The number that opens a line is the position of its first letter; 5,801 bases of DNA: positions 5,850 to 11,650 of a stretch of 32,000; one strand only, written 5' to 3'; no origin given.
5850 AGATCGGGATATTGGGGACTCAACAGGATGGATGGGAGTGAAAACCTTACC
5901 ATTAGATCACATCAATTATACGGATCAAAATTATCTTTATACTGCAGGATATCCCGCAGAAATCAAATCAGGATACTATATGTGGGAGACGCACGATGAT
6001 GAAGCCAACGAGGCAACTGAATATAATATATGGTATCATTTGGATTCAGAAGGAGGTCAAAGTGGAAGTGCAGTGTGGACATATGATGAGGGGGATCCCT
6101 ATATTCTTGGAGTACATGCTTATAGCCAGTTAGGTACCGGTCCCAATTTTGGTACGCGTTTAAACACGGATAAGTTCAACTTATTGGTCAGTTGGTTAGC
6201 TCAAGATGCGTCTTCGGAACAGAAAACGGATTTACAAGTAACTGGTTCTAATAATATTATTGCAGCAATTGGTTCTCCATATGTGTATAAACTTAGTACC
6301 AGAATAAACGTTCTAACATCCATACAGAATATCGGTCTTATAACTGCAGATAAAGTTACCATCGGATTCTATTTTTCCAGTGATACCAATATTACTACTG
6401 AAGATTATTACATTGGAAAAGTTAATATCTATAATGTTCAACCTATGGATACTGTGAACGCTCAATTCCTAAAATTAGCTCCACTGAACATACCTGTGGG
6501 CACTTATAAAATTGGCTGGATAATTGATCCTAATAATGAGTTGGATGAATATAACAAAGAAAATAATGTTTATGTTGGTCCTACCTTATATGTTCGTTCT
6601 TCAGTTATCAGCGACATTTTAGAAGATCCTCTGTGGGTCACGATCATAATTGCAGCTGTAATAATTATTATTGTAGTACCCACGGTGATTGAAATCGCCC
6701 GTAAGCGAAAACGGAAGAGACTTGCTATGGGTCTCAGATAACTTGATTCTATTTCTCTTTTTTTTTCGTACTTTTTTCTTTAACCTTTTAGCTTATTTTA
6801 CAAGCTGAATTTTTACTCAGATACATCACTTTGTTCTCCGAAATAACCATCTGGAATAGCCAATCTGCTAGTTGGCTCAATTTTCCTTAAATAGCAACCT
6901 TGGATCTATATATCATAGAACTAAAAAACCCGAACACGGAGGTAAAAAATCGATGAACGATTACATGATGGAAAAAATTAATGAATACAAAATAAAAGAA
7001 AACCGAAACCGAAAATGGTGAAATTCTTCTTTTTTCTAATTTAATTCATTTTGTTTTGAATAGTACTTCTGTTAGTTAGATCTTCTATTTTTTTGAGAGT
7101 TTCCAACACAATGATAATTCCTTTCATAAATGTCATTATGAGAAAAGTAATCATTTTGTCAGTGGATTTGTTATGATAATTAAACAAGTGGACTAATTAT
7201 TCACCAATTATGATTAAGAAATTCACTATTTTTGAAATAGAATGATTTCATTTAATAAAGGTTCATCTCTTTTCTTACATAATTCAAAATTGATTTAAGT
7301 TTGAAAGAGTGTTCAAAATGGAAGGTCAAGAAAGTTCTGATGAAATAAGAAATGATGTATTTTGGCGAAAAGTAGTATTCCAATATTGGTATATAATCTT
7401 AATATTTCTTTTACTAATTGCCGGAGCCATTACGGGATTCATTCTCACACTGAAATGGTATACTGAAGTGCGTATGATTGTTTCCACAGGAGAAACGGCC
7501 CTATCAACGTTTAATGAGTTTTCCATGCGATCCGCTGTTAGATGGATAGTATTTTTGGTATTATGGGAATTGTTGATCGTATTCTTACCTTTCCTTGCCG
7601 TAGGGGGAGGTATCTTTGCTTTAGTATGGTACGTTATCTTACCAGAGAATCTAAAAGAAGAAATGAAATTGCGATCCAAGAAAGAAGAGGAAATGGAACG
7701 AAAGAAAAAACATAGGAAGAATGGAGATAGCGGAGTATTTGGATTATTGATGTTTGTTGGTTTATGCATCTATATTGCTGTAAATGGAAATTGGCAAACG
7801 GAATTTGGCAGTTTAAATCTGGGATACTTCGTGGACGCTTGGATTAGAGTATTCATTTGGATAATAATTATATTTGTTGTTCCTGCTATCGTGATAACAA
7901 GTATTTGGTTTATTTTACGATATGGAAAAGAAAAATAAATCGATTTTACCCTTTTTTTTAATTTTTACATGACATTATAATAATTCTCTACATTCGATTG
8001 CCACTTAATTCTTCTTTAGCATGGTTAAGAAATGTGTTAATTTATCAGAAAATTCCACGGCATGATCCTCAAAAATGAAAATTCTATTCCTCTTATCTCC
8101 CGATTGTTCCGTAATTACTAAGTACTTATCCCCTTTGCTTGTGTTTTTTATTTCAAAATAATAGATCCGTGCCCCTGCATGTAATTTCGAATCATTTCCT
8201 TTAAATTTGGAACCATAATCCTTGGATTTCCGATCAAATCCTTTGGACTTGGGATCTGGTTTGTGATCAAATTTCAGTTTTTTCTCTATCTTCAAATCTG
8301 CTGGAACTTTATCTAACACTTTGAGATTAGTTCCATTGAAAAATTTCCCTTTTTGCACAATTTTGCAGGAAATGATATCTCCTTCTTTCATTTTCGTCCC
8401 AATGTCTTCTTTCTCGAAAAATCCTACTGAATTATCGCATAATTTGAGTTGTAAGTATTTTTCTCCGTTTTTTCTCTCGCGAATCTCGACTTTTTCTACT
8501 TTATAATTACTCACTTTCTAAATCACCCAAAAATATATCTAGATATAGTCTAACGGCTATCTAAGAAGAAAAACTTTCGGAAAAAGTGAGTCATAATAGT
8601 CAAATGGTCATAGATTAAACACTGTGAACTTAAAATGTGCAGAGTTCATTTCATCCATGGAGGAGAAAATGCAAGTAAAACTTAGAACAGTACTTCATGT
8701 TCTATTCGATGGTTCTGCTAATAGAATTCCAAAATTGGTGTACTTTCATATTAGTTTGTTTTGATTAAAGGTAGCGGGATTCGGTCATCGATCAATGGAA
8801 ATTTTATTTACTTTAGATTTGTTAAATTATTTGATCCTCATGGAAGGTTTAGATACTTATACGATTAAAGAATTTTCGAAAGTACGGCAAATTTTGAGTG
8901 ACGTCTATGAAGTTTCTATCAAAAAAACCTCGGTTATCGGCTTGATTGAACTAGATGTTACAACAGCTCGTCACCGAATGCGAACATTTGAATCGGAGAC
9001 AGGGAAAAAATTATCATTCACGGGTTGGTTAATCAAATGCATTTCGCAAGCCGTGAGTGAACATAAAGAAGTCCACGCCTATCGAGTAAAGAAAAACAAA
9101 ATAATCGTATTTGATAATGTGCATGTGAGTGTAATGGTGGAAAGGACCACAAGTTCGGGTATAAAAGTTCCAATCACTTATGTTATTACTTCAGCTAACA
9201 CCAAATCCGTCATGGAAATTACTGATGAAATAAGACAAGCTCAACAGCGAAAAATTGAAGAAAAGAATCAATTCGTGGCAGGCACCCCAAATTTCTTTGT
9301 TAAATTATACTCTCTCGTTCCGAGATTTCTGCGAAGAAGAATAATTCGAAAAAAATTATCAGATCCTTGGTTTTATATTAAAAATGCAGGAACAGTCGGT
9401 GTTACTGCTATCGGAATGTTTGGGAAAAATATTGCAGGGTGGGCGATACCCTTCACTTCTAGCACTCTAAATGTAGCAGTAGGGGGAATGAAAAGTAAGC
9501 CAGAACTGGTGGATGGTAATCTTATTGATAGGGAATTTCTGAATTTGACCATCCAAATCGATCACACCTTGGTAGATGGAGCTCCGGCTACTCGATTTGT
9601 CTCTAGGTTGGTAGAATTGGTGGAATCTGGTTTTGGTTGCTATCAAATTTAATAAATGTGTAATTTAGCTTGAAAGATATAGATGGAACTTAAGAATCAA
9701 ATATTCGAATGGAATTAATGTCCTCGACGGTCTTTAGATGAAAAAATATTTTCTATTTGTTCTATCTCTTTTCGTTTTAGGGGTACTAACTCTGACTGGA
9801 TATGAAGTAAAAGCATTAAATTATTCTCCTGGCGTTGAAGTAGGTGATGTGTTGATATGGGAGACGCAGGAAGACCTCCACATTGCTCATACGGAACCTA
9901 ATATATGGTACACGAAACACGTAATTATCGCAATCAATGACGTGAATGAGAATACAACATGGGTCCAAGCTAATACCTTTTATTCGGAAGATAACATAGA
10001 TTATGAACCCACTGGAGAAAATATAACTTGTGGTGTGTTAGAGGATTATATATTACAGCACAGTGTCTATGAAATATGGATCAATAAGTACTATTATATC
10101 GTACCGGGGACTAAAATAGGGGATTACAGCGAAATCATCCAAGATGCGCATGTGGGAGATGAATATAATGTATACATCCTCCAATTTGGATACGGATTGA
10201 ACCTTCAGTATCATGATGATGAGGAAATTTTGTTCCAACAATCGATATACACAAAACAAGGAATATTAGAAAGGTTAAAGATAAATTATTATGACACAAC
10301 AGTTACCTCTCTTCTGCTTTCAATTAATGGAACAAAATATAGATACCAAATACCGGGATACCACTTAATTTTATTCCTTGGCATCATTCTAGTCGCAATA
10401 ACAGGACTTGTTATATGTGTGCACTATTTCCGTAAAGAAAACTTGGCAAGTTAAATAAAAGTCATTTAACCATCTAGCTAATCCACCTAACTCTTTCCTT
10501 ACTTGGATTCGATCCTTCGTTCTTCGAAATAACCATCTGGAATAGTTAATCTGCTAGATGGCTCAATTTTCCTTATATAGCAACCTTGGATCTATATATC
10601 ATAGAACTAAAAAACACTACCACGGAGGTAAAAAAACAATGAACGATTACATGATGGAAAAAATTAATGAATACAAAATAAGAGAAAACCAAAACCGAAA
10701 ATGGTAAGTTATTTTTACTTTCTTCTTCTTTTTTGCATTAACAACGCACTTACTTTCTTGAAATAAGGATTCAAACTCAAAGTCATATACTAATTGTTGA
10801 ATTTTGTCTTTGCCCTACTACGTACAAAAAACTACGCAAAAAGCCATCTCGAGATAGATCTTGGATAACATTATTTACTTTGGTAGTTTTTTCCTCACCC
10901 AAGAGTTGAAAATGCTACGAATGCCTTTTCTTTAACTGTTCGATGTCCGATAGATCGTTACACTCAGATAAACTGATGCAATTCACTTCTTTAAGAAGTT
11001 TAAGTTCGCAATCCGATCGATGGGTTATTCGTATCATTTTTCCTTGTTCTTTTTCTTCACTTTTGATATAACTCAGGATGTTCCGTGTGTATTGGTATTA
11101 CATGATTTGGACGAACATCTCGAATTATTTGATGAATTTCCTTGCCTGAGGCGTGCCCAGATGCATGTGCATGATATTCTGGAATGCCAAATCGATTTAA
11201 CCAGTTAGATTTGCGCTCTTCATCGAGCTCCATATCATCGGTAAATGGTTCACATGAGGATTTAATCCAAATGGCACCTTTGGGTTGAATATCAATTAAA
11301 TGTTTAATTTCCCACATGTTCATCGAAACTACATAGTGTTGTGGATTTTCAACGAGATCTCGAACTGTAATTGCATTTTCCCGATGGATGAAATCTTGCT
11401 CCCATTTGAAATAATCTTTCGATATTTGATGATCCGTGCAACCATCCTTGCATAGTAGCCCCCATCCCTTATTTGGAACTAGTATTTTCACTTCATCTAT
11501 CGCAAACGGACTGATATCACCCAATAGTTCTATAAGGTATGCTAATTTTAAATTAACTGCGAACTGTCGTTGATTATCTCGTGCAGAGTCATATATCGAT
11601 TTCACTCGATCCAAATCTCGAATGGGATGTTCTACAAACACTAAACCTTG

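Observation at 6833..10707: Duplicated, separately expressed 22-aa micropeptide cassette missed by ORF calling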

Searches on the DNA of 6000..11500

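Call 6: search_rna_families(source=window, start=6000, end=11500, threshold=evalue, max_evalue=1)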
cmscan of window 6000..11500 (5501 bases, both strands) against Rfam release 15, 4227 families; matches with E-value up to 1: 0.
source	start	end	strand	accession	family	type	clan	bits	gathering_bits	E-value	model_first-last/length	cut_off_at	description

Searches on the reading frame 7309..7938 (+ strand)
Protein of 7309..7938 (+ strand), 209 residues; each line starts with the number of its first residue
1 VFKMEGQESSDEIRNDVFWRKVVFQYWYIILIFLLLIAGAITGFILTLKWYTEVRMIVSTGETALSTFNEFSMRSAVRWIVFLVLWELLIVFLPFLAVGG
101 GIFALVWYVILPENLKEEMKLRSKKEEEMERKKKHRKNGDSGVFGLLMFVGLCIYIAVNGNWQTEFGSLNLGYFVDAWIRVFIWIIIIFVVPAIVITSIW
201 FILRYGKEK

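Call 11: search_protein_families(library=pfam, proteins=[window:7309-7938:+], max_evalue=0.01)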
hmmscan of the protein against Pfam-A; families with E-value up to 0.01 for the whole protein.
window:7309-7938:+ (209 aa): 1 family
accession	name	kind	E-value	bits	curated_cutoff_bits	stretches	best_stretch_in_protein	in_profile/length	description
PF12420.13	DUF3671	-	0.00068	19.6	34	0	118-204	139-210/223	Fam-L, Fam-M like protein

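Call 44: search_protein_families(library=ncbifam, proteins=[window:7309-7938:+], max_evalue=0.01)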
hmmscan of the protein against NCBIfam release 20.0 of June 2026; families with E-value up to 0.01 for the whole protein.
window:7309-7938:+ (209 aa): 0 families

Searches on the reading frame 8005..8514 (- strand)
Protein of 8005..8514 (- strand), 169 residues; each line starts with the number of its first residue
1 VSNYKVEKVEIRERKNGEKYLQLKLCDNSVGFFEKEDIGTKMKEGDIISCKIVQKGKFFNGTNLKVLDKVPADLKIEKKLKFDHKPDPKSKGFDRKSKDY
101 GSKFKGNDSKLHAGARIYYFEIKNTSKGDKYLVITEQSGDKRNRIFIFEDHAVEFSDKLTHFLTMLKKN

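Call 11: search_protein_families(library=pfam, proteins=[window:8005-8514:-], max_evalue=0.01)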
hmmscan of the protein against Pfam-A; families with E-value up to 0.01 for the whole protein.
window:8005-8514:- (169 aa): 1 family
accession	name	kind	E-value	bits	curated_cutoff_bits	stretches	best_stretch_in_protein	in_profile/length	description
PF11680.14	DUF3276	-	2.9e-06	27.9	23.1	1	110-153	16-60/131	Protein of unknown function (DUF3276)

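Call 44: search_protein_families(library=ncbifam, proteins=[window:8005-8514:-], max_evalue=0.01)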
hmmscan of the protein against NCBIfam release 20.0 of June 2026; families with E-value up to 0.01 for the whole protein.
window:8005-8514:- (169 aa): 0 families

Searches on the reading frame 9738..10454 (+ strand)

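Call 11: search_protein_families(library=pfam, proteins=[window:9738-10454:+], max_evalue=0.01)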
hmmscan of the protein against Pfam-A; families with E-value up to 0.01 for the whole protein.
window:9738-10454:+ (238 aa): 0 families

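Call 44: search_protein_families(library=ncbifam, proteins=[window:9738-10454:+], max_evalue=0.01)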
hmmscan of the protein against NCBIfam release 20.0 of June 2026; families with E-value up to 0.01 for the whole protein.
window:9738-10454:+ (238 aa): 1 family
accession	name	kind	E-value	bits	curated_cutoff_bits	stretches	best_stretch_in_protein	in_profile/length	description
NF000111.1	stregram_VatD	exception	0.0097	15.7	400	0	112-153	119-160/209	streptogramin A O-acetyltransferase Vat(D)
